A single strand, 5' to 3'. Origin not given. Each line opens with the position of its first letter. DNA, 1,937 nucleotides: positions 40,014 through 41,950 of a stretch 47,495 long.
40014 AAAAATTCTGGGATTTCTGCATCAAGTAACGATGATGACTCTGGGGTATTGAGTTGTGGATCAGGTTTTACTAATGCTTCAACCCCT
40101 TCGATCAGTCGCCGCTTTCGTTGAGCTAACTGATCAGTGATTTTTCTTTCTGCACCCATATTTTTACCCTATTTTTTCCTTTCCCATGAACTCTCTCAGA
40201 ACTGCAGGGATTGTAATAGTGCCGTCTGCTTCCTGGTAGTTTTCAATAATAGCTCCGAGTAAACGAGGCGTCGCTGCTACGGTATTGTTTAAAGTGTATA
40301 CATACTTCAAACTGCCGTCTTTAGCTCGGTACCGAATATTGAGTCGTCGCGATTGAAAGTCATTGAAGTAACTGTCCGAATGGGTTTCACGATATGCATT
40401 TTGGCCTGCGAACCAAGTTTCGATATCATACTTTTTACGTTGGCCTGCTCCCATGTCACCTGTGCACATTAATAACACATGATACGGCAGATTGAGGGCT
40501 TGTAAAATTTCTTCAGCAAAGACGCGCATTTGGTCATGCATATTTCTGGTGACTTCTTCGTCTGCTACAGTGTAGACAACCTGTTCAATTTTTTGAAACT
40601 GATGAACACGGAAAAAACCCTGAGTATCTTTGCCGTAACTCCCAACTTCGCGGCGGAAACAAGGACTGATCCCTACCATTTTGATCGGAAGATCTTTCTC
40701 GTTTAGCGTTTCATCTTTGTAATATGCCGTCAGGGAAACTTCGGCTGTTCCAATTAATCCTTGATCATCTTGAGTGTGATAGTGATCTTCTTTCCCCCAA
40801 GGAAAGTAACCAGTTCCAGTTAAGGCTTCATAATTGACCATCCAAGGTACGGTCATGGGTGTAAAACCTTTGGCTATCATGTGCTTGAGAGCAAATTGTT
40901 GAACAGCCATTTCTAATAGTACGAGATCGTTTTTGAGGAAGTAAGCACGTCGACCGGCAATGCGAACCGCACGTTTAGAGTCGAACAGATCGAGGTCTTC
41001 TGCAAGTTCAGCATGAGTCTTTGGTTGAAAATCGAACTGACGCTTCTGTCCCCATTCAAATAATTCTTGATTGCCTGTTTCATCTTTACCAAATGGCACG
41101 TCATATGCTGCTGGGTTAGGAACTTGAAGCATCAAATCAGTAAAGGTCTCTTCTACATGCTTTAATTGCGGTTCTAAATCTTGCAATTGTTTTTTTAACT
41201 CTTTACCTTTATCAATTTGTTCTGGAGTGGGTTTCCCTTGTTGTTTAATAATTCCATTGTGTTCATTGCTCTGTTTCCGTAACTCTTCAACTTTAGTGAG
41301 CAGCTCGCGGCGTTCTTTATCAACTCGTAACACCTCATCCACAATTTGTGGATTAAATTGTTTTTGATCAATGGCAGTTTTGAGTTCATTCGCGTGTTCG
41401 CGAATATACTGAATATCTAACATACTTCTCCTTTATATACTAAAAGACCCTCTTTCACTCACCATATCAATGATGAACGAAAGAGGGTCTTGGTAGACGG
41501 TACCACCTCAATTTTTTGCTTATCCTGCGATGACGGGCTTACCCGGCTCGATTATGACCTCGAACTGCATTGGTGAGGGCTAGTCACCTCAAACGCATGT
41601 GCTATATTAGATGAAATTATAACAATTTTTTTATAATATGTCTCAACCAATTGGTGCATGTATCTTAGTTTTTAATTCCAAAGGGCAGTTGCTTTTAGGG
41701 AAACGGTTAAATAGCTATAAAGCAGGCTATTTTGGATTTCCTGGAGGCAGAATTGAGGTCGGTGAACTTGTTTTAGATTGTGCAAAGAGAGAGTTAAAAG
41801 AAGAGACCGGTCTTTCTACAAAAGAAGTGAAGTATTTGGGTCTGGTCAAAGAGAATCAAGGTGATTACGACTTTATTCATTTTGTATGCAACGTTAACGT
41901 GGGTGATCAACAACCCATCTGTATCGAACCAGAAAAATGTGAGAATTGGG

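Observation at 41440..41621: serS T-box with an ultrashort Stem I and an apical Ser specifier driving a terminator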

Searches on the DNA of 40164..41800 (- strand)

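Call 4: search_rna_families(source=window, start=41300, end=41800, threshold=evalue, max_evalue=10, show_alignments=4)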
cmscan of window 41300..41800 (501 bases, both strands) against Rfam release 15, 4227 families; matches with E-value up to 10: 7.
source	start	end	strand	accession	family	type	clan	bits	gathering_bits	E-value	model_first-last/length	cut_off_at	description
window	41598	41658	+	RF00353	snoR31_Z110_Z27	Gene; snRNA; snoRNA; CD-box;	-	19.4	45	5.7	1-97/97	no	Small nucleolar RNA snoR31/Z110/Z27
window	41443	41492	+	RF04251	MIR5070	Gene; miRNA;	CL00139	18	100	1.2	1-116/116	no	MIR5070 microRNA precursor family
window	41565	41689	+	RF01427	snoR127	Gene; snRNA; snoRNA; CD-box;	-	15.8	37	2.6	1-139/139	no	small nucleolar RNA snoR127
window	41463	41503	+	RF00158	SNORD82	Gene; snRNA; snoRNA; CD-box;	-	14.7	43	5.7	1-70/70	no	Small nucleolar RNA SNORD82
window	41443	41492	+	RF00906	MIR1120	Gene; miRNA;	-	14.2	86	9.1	1-87/87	no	MIR1120/MIR1122 microRNA precursor family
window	41592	41706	+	RF02577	tsr24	Gene; sRNA;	-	12.5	50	2.2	1-238/238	no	S. aureus tsr24 small RNA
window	41300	41353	-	RF00002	5_8S_rRNA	Gene; rRNA;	CL00112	8.9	42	6.8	1-56/154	3'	5.8S ribosomal RNA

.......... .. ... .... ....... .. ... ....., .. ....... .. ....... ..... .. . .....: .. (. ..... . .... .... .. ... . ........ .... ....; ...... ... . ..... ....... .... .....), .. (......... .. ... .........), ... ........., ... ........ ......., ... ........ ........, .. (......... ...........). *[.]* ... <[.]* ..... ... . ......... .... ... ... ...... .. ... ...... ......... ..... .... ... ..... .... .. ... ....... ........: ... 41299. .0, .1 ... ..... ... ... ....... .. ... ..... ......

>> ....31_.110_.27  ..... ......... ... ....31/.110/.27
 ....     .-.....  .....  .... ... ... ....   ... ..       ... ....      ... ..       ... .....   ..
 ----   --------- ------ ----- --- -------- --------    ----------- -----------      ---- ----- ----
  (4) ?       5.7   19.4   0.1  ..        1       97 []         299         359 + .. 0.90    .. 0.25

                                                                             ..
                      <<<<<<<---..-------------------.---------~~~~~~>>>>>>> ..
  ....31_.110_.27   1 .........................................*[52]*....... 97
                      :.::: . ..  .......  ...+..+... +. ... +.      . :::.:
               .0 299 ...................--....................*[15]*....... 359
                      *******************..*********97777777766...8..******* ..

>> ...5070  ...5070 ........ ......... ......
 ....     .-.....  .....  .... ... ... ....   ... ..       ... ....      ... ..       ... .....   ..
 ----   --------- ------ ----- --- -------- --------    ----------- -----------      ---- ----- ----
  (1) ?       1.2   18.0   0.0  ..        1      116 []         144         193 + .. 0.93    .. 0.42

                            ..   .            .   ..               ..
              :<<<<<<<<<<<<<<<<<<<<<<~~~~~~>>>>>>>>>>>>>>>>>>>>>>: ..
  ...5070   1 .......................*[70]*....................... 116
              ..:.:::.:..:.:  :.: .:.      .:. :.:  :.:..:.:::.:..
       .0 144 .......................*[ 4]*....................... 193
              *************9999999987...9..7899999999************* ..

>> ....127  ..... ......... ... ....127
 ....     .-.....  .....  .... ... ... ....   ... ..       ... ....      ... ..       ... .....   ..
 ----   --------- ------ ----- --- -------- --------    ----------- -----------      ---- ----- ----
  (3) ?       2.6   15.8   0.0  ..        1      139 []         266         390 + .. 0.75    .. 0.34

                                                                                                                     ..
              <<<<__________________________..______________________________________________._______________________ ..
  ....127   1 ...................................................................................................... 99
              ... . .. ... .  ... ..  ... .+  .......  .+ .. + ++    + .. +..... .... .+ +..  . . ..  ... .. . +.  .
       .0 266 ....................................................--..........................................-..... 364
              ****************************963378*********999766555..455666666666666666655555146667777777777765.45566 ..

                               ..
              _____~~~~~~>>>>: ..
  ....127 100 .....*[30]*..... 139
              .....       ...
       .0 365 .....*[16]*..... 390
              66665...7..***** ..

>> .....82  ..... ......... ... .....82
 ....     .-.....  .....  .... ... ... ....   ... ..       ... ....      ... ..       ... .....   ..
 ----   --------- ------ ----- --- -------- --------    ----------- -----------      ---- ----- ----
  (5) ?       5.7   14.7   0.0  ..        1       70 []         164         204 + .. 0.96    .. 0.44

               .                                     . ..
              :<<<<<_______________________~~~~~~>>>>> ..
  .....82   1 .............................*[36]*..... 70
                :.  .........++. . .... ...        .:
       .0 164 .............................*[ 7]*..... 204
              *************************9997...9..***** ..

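Call 28: search_rna_families(sources=[L001, L002, L003, L005, L008, L009, L010, L011, L012, L017, L018, L020, L024, L032, L040, L045], threshold=evalue, max_evalue=1, show_alignments=3)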
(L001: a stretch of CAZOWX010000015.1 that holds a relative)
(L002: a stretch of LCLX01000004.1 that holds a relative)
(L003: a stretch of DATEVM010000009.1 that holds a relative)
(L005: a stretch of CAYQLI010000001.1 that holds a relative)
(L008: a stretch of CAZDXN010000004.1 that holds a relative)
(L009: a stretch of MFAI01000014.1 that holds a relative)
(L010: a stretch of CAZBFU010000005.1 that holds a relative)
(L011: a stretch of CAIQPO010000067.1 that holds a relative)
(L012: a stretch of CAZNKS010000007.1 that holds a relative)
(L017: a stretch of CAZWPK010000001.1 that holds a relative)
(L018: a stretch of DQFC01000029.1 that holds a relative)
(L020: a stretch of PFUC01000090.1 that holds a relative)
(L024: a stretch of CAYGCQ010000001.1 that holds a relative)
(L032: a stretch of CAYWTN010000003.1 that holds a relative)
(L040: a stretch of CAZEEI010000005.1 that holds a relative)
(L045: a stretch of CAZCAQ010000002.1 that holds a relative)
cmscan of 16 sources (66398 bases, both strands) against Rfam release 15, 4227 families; matches with E-value up to 1: 7.
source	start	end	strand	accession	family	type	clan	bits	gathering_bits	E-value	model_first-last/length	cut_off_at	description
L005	32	105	-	RF00005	tRNA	Gene; tRNA;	CL00001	64.3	29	1.2e-11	1-71/71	no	tRNA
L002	1288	1436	+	RF00230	T-box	Cis-reg; leader;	-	45.1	93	1.1e-06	1-219/219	no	T-box leader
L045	1314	1442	+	RF00230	T-box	Cis-reg; leader;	-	38.7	93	4.8e-05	1-219/219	no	T-box leader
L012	1034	1209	+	RF00230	T-box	Cis-reg; leader;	-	32.2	93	0.0023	1-219/219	no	T-box leader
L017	1058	1189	+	RF00230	T-box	Cis-reg; leader;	-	30.6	93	0.006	1-219/219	no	T-box leader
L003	1767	1794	+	RF00180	REN-SRE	Cis-reg;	-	23.2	41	0.26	1-37/37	no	Renin stability regulatory element (REN-SRE)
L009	1389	1456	+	RF02837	anti-hemB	Gene; sRNA;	-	22.4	49.5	0.72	1-81/81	no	Burkholderia RNA 7 (anti-hemB)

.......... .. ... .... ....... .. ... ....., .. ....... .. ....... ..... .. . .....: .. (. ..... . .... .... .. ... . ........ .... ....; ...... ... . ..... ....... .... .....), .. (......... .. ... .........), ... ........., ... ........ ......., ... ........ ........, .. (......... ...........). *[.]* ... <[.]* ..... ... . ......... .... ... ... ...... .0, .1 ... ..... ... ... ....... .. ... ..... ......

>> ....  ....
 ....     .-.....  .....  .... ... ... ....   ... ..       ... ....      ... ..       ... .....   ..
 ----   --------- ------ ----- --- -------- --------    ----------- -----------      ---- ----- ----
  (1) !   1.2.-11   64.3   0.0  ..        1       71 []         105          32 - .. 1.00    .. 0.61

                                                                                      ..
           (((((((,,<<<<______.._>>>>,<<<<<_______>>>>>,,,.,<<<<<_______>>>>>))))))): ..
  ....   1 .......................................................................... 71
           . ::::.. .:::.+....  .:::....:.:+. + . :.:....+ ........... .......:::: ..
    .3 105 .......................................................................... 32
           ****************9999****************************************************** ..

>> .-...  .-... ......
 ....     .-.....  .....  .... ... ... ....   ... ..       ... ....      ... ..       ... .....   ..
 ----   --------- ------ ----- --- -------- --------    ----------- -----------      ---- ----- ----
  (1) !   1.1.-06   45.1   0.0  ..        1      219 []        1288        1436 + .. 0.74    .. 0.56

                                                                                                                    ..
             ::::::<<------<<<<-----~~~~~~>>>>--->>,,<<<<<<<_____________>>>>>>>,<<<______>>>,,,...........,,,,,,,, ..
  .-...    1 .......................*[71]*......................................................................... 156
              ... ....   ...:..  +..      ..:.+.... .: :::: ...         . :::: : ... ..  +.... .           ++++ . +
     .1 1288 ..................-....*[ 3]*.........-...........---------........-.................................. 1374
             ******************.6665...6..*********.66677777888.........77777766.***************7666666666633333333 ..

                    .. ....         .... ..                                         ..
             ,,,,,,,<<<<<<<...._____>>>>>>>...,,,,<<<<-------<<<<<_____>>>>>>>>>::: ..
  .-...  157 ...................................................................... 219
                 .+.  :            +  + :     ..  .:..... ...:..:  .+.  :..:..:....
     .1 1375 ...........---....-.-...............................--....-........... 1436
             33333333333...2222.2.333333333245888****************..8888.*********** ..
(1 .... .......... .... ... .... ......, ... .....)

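Call 49: build_rna_model(alignment_id=A2, structure=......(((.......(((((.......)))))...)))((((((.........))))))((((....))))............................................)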
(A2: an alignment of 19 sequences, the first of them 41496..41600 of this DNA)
Model R1 built from alignment A2 (19 sequences, 116 columns); structure: as given.
model positions 104; base pairs 18; branch points 2; effective number of sequences 3.06; information 0.59 bits per position. Calibrated on 0.2 Mb of random sequence (short: E-values are rough).
structure used (alignment columns):
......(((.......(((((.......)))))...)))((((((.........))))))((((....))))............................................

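Call 50: search_with_rna_model(model_id=R1, sources=[window, L001, L002, L003, L004, L005, L006, L007, L008, L009, L010, L011, L012, L013, L014, L015, L016, L017, L018, L019, L020, L021, L022, L023, L024, L025, L026, L027, L028, L029, L030, L031, L032, L033, L034, L035, L036, L037, L038, L039, L040, L041, L042, L043, L044, L045, L046, L047, L048, L049, L050, L051, L052, L053, L054, L055, L056, L057, L058, L059], max_evalue=1, make_alignment=true, show_alignments=1)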
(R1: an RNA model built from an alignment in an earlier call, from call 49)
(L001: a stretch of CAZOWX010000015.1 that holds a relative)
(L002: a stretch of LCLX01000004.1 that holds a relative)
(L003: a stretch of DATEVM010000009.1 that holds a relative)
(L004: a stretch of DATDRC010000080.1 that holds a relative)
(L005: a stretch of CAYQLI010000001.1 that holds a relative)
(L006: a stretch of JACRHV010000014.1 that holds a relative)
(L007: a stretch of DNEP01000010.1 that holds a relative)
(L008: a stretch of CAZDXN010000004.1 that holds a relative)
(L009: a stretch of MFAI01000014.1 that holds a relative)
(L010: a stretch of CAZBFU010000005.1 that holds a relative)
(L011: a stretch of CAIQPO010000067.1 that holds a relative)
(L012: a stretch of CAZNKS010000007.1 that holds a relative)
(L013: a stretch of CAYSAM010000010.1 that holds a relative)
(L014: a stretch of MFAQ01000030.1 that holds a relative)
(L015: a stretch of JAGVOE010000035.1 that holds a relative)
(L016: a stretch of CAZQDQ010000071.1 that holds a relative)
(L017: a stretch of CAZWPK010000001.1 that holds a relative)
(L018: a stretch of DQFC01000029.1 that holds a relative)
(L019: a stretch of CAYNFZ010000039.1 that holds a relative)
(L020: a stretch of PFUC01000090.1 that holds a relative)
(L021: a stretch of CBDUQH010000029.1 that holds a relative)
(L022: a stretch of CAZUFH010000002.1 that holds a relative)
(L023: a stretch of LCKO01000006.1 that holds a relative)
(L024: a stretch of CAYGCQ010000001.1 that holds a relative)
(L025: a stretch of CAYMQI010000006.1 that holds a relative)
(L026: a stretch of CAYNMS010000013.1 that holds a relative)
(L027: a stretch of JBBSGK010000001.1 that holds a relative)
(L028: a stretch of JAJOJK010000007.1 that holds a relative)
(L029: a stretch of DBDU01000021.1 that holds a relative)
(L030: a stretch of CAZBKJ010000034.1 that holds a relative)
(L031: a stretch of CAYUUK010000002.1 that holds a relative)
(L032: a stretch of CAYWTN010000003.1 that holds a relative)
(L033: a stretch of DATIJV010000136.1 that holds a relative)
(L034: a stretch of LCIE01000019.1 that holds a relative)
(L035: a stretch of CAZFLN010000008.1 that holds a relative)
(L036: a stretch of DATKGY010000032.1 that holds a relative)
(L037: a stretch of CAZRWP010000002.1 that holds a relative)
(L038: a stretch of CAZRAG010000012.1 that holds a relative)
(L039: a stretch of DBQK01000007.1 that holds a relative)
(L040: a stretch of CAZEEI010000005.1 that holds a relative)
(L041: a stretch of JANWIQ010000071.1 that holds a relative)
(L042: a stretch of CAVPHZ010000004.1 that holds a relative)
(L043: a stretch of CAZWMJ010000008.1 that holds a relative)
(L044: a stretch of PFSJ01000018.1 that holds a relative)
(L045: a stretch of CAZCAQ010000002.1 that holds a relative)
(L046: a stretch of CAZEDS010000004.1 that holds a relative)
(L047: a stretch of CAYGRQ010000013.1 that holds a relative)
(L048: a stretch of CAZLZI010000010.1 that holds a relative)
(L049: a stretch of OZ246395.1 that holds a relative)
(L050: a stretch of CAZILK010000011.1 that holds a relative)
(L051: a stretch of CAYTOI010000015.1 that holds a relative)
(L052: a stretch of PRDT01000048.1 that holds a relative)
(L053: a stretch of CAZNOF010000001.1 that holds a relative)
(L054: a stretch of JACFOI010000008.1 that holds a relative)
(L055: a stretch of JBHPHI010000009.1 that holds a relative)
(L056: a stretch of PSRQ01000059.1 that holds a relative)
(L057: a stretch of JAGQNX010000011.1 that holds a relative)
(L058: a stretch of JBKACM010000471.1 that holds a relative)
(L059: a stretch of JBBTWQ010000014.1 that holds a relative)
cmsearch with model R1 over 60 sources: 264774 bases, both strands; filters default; matches with E-value up to 1: 25.
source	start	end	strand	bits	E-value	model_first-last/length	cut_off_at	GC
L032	1336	1439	+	104.3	8.3e-22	1-104/104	no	0.56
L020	1301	1406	+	102.6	2e-21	1-104/104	no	0.45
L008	1288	1392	+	100.6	5.7e-21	1-104/104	no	0.5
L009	1299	1403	+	100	8e-21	1-104/104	no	0.53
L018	1304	1407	+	96.6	4.8e-20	1-104/104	no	0.5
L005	1320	1425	+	94.5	1.5e-19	1-104/104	no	0.55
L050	1317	1421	+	92.8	3.8e-19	1-104/104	no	0.49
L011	1313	1416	+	92.4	4.8e-19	1-104/104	no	0.48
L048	60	166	+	89.1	2.7e-18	1-104/104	no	0.47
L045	1316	1422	+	89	2.8e-18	1-104/104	no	0.5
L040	1315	1415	+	88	4.8e-18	1-104/104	no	0.57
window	41496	41600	-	85.9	1.5e-17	1-104/104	no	0.51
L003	1341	1441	+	84.1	3.9e-17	1-104/104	no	0.53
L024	1313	1416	+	81.2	1.8e-16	1-104/104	no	0.49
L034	1276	1400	+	72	2.5e-14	1-104/104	no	0.5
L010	1344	1453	+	69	1.2e-13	1-104/104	no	0.46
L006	894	992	+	68.5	1.7e-13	1-104/104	no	0.63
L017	1071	1172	+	67.7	2.5e-13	1-104/104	no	0.43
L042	1352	1443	+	65.5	8e-13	1-104/104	no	0.42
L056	973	1077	+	62.9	3.3e-12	1-104/104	no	0.49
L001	1135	1239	+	60.9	9.6e-12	1-104/104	no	0.53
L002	1290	1385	+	57.3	6.7e-11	1-104/104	no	0.59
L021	627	724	+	51.5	1.4e-09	1-104/104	no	0.5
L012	1054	1150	+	50.6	2.3e-09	1-104/104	no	0.51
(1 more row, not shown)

Alignment A3: 25 matches aligned to the model, 172 columns, each read 5' to 3' on its own strand. Consensus structure (alignment columns), stored with it:
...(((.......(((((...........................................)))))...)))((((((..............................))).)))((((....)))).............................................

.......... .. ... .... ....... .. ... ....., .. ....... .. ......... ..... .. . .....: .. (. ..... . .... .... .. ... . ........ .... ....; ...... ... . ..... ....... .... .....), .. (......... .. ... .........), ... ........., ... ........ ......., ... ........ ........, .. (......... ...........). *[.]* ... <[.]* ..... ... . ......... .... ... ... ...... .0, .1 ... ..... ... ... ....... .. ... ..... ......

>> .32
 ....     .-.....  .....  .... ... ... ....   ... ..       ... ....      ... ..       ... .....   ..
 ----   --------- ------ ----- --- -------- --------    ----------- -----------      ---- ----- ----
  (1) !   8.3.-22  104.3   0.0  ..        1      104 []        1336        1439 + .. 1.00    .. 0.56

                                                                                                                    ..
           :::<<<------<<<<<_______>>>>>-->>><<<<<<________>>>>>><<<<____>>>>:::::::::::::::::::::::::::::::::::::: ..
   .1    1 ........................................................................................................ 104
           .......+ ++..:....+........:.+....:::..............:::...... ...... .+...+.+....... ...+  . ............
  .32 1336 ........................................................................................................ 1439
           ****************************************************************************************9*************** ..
